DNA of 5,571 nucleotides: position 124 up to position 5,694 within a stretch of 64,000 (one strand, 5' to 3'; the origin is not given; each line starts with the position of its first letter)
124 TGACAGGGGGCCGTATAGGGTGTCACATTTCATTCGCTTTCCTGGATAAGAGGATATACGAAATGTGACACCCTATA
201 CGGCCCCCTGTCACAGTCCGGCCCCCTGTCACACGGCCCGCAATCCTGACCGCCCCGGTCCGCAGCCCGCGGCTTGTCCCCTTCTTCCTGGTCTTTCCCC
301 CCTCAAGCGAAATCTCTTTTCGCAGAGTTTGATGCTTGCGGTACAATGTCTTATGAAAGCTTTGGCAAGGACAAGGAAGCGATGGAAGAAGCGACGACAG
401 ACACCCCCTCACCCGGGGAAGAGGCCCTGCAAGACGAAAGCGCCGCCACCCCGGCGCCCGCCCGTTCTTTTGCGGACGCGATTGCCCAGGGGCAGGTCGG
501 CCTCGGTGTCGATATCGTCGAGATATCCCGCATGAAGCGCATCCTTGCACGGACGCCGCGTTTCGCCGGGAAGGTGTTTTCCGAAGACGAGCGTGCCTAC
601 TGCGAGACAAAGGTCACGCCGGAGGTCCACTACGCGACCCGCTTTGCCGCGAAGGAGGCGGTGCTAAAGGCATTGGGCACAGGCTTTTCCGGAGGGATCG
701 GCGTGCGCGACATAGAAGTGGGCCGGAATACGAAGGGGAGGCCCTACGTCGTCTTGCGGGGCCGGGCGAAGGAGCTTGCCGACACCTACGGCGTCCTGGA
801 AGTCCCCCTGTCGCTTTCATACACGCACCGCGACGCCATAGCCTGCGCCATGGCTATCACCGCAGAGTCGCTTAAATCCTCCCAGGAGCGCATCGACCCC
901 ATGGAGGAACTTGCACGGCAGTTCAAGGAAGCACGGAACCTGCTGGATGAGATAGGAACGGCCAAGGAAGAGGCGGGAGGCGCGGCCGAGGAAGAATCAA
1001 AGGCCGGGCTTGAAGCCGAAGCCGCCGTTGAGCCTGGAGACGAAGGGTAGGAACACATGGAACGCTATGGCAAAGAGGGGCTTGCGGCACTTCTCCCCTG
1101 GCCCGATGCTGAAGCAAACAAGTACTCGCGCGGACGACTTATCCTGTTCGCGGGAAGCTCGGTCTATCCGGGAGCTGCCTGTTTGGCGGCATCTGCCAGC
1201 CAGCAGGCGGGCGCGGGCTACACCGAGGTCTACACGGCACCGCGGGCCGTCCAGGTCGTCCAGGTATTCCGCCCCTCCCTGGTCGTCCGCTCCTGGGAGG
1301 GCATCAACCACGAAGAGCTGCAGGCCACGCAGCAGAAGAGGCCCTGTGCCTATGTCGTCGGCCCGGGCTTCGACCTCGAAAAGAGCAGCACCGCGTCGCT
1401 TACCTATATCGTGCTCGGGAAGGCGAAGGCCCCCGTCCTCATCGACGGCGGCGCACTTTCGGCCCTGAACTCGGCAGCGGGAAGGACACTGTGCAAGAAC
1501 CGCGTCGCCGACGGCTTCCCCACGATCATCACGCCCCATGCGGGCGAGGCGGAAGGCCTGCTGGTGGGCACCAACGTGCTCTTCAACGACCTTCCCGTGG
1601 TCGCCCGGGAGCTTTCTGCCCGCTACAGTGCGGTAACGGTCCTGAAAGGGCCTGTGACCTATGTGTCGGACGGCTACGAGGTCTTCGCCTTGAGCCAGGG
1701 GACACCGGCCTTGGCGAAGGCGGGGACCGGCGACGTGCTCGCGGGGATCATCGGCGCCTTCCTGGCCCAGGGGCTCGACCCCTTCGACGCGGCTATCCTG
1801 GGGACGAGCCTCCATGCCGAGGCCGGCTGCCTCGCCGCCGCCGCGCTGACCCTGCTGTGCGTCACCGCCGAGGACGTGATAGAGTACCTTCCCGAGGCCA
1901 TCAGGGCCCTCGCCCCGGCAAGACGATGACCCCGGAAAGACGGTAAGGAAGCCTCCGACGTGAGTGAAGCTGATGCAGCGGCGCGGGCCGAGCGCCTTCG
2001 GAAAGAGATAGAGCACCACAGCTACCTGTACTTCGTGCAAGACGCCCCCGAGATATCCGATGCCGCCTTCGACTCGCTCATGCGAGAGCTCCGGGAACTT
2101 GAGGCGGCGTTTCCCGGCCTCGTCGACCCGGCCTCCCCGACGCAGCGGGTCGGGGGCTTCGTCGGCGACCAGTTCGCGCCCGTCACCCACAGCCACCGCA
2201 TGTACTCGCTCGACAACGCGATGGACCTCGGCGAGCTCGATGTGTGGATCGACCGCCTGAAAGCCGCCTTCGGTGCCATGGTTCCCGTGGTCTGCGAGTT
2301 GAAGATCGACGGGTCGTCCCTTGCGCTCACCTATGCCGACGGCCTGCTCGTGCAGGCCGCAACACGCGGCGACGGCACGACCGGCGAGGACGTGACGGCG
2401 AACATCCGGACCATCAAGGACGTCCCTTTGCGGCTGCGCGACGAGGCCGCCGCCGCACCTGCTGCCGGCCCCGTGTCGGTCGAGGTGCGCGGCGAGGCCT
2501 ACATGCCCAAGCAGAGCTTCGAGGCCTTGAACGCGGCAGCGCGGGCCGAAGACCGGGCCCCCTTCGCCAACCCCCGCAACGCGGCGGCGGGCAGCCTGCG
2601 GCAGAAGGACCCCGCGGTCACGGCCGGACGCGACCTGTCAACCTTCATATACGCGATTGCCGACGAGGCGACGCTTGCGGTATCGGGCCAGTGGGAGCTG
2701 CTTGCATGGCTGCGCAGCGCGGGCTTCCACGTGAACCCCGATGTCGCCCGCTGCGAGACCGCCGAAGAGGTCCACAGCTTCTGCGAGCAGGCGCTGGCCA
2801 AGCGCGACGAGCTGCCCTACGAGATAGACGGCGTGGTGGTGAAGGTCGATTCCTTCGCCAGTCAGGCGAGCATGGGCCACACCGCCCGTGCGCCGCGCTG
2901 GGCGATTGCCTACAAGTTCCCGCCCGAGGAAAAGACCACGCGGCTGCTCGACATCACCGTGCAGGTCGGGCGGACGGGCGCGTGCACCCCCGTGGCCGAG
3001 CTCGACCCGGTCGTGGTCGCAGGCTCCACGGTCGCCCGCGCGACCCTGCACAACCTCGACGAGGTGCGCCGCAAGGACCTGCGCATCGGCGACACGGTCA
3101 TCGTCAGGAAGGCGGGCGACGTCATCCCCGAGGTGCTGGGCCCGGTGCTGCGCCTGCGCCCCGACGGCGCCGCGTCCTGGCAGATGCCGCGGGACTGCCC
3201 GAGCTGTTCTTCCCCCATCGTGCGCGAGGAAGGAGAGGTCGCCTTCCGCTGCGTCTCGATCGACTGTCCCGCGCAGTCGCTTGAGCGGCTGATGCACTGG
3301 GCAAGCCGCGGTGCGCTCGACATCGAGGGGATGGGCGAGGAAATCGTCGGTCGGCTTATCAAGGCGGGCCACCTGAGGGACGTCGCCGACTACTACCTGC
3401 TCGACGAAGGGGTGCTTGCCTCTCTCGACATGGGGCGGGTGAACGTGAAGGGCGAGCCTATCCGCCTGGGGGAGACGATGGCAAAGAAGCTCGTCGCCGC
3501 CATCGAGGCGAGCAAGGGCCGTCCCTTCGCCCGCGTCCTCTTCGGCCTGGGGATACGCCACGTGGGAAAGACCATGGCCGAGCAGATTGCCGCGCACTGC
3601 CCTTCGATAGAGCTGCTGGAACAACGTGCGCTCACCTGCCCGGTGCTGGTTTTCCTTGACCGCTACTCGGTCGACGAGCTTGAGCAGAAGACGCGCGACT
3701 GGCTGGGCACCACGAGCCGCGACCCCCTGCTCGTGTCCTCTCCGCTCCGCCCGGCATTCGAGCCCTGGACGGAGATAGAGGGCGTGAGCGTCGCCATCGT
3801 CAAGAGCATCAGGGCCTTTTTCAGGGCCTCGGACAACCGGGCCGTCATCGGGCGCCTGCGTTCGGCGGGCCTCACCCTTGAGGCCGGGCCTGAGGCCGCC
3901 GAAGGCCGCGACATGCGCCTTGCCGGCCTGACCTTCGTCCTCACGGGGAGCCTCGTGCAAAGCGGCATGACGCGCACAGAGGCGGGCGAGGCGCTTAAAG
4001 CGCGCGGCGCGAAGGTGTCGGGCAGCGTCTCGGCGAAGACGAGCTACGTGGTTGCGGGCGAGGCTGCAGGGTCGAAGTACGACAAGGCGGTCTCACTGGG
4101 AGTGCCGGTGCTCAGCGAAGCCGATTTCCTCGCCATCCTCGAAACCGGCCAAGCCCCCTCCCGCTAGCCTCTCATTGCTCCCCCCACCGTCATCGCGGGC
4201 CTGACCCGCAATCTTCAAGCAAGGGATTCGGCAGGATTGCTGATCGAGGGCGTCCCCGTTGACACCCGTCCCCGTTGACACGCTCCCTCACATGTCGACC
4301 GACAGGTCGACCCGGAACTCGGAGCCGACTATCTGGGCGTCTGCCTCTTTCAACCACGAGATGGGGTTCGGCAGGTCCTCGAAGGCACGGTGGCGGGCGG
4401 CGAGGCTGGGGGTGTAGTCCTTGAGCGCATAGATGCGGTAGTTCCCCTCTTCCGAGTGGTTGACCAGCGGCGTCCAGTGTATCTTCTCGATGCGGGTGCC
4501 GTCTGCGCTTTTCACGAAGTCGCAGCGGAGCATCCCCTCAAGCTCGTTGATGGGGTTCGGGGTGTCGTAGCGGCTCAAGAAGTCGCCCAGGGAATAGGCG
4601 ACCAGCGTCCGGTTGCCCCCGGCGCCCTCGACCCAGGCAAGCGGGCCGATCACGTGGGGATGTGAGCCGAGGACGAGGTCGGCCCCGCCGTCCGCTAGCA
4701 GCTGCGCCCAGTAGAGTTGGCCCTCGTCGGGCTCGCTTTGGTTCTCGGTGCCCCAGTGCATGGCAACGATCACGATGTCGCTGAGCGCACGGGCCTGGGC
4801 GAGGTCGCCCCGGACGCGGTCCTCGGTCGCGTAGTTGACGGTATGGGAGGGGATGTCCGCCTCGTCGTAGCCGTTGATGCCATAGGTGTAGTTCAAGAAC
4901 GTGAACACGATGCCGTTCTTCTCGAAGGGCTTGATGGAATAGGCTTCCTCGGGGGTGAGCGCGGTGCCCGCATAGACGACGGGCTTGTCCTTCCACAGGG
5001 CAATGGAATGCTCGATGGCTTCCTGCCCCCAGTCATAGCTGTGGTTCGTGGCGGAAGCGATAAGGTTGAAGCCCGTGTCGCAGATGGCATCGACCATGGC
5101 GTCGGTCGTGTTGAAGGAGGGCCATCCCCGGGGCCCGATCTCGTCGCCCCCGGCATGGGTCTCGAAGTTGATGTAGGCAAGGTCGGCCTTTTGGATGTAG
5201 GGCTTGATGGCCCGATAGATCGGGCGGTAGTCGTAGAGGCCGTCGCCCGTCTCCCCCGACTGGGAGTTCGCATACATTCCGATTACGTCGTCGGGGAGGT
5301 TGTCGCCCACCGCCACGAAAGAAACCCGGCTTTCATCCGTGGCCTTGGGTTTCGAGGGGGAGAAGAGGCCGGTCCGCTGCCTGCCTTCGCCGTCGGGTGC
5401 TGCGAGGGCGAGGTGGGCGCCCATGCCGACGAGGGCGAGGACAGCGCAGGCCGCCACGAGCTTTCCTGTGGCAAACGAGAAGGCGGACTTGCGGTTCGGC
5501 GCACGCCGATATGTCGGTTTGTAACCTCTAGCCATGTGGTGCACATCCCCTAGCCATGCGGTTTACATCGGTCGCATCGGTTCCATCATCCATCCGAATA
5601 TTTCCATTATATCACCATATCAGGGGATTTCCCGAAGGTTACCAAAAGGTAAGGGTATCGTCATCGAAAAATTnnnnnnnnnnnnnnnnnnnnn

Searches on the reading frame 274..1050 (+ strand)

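Call 18: search_protein_families(library=pfam, proteins=[window:274-1050:+], max_evalue=0.0001)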
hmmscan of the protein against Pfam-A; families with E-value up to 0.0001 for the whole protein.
window:274-1050:+ (258 aa): 1 family
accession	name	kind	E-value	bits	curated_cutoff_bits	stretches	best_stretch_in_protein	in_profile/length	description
PF01648.25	ACPS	-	6.9e-20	71.6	25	1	76-176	1-103/111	4'-phosphopantetheinyl transferase superfamily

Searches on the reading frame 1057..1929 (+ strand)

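Call 18: search_protein_families(library=pfam, proteins=[window:1057-1929:+], max_evalue=0.0001)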
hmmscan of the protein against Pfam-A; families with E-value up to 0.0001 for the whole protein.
window:1057-1929:+ (290 aa): 2 families
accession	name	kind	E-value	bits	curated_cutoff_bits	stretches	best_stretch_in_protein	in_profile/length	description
PF01256.23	Carb_kinase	-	2e-45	155.6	27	1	29-279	2-241/242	NAD(P)H-hydrate dehydratase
PF02110.20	HK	-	2.4e-08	34.1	27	1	181-262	142-224/247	Hydroxyethylthiazole kinase family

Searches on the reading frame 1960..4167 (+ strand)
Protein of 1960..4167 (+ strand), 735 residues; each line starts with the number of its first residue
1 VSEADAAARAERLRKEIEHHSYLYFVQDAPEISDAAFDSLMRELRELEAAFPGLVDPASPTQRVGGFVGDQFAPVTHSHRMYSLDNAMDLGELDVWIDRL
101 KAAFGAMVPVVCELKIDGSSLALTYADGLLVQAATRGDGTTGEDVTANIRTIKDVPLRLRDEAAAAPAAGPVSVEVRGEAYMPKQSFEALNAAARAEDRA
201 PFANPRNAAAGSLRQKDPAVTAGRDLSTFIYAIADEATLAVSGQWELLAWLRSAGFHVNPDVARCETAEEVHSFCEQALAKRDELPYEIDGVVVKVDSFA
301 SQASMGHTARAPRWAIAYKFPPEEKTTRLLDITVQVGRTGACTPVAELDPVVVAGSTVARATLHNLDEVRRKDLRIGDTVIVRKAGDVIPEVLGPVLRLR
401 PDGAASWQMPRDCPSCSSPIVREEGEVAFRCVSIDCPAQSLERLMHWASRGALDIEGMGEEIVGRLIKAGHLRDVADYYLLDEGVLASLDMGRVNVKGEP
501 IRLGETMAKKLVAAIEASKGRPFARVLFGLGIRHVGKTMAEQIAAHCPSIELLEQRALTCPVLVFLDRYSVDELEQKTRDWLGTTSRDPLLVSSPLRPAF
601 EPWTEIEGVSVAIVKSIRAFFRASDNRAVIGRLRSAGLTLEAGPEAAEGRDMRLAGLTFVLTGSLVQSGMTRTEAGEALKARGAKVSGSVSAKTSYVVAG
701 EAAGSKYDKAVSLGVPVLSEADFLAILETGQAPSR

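Call 18: search_protein_families(library=pfam, proteins=[window:1960-4167:+], max_evalue=0.0001)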
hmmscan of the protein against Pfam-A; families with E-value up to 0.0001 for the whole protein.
window:1960-4167:+ (735 aa): 7 families
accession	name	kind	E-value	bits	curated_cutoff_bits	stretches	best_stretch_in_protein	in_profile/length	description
PF01653.23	DNA_ligase_aden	-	3.5e-93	312.2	27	1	71-323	3-253/253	NAD-dependent DNA ligase adenylation domain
PF03120.22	DNA_ligase_OB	-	6.2e-34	116.2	32.9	1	326-402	1-77/79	NAD-dependent DNA ligase OB-fold domain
PF12826.13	HHH_2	-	3.4e-11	43.6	27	1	525-555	1-31/64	Helix-hairpin-helix motif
PF00533.33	BRCT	-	4.2e-11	43.4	21.3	1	654-725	6-76/78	BRCA1 C Terminus (BRCT) domain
PF22745.1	Nlig-Ia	-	2.7e-10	41.2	27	1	8-56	4-52/92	DNA ligase-like, N-terminal NAD+-binding domain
PF03119.21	DNA_ligase_ZBD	-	5e-10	39.5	25.8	1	413-438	2-27/27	NAD-dependent DNA ligase C4 zinc finger domain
PF12738.14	PTCB-BRCT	-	4.1e-07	30.4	22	1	669-719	10-60/63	twin BRCT domain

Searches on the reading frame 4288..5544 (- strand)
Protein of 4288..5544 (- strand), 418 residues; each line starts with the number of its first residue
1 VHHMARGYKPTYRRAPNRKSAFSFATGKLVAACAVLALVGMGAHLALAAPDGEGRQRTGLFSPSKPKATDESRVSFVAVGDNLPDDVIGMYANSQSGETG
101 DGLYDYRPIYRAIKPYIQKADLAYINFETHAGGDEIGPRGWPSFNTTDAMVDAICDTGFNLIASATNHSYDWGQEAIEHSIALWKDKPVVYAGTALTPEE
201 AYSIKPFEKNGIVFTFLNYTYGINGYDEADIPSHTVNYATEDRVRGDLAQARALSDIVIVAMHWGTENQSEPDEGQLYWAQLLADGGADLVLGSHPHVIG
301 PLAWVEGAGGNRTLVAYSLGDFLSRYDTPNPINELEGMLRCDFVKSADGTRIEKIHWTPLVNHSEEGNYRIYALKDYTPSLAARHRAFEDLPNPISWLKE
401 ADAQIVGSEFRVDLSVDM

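Call 18: search_protein_families(library=pfam, proteins=[window:4288-5544:-], max_evalue=0.0001)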
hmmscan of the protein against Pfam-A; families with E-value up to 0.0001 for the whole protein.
window:4288-5544:- (418 aa): 1 family
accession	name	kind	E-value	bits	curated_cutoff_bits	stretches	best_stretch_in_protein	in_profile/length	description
PF09587.15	PGA_cap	-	4.2e-59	200.5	27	1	76-325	2-254/255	Bacterial capsule synthesis protein PGA_cap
